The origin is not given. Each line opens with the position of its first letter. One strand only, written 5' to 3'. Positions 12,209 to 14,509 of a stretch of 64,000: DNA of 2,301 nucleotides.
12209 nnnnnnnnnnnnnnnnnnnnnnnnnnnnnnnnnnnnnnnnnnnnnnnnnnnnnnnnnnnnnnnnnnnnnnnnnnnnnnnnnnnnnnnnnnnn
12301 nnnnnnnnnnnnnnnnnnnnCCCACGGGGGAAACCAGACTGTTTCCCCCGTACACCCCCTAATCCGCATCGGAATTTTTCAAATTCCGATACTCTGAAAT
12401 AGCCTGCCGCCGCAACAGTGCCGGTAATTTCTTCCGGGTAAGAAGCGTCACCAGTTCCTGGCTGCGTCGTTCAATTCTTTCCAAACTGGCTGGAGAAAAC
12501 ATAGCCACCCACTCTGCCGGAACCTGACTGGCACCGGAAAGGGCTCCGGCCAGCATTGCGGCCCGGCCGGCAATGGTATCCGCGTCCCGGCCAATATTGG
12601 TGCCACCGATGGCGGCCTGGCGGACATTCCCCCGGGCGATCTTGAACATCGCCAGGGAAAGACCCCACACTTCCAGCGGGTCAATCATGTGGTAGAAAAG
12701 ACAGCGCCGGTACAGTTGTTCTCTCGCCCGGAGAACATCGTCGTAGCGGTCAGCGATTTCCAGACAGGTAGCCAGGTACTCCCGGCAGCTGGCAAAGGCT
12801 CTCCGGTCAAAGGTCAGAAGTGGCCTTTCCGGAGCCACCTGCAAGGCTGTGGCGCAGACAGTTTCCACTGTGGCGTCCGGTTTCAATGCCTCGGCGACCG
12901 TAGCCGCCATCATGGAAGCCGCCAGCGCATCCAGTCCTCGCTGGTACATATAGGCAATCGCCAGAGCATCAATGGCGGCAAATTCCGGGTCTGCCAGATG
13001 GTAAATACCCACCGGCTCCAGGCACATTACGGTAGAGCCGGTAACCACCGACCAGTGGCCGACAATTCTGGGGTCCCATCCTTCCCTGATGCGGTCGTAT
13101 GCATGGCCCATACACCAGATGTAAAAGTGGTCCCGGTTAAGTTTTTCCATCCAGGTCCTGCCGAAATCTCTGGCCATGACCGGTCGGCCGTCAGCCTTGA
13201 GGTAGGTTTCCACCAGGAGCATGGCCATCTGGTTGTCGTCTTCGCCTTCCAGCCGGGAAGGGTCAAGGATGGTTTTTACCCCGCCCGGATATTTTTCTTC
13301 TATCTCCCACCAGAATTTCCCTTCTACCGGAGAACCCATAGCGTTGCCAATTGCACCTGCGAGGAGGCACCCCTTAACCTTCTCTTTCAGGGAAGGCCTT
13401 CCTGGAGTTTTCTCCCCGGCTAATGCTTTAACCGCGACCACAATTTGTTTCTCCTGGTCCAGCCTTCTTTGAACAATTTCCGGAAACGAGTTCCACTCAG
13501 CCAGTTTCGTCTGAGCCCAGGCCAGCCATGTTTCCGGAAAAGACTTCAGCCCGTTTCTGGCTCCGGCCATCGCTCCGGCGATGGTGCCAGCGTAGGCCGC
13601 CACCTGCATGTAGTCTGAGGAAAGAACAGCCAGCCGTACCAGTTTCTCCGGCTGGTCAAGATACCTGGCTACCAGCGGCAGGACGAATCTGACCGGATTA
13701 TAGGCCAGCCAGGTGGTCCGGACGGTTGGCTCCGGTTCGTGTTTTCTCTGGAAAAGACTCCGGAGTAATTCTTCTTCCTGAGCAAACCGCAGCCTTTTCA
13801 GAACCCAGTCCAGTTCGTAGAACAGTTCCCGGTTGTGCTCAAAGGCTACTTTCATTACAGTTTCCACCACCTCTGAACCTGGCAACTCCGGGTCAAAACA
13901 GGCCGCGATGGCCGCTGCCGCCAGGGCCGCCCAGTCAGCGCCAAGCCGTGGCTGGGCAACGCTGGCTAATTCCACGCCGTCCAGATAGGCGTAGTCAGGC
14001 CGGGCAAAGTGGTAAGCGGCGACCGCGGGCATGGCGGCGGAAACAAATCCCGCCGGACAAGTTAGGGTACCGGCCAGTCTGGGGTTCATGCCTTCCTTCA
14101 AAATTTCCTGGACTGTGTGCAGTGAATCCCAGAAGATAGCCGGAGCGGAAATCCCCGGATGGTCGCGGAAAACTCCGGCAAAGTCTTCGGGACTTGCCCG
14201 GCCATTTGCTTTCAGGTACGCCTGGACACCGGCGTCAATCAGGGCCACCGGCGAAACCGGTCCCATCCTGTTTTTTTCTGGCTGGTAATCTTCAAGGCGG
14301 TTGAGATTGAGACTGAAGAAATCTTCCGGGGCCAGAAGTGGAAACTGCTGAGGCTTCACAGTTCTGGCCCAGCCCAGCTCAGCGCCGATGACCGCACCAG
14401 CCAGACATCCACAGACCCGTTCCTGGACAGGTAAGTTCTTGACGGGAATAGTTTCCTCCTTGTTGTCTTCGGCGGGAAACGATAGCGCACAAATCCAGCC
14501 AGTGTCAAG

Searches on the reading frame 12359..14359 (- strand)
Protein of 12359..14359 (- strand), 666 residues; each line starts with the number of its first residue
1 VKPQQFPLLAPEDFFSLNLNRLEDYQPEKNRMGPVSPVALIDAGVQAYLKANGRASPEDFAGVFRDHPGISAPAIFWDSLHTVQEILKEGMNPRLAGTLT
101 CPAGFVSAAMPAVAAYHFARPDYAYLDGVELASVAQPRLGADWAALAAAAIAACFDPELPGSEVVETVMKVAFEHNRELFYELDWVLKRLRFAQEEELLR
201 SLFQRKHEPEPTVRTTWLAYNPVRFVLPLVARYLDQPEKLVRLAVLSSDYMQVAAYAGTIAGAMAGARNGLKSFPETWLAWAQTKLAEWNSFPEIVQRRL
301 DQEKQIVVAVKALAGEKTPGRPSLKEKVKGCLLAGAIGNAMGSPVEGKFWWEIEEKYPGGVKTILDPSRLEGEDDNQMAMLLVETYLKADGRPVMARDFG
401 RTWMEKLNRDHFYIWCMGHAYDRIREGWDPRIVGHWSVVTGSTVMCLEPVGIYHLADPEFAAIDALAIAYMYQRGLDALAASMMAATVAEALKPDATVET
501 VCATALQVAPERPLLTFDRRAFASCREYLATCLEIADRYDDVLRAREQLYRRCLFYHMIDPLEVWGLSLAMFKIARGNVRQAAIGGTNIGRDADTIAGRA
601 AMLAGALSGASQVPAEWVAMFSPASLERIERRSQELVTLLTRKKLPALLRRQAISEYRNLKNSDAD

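Call 34: search_protein_families(library=ncbifam, proteins=[window:12359-14359:-])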
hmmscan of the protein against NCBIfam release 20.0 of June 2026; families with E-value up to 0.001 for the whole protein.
window:12359-14359:- (666 aa): 2 families
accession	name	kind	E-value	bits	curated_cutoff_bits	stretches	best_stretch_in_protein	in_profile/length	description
NF041672.1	ADPriboarghdlase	equivalog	4.3e-12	45.5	490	1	571-636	291-355/361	ADP-ribosylarginine hydrolase Tri1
TIGR02662.1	dinitro_DRAG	equivalog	1.8e-11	43.8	337.05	1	577-638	223-284/287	ADP-ribosyl-[dinitrogen reductase] hydrolase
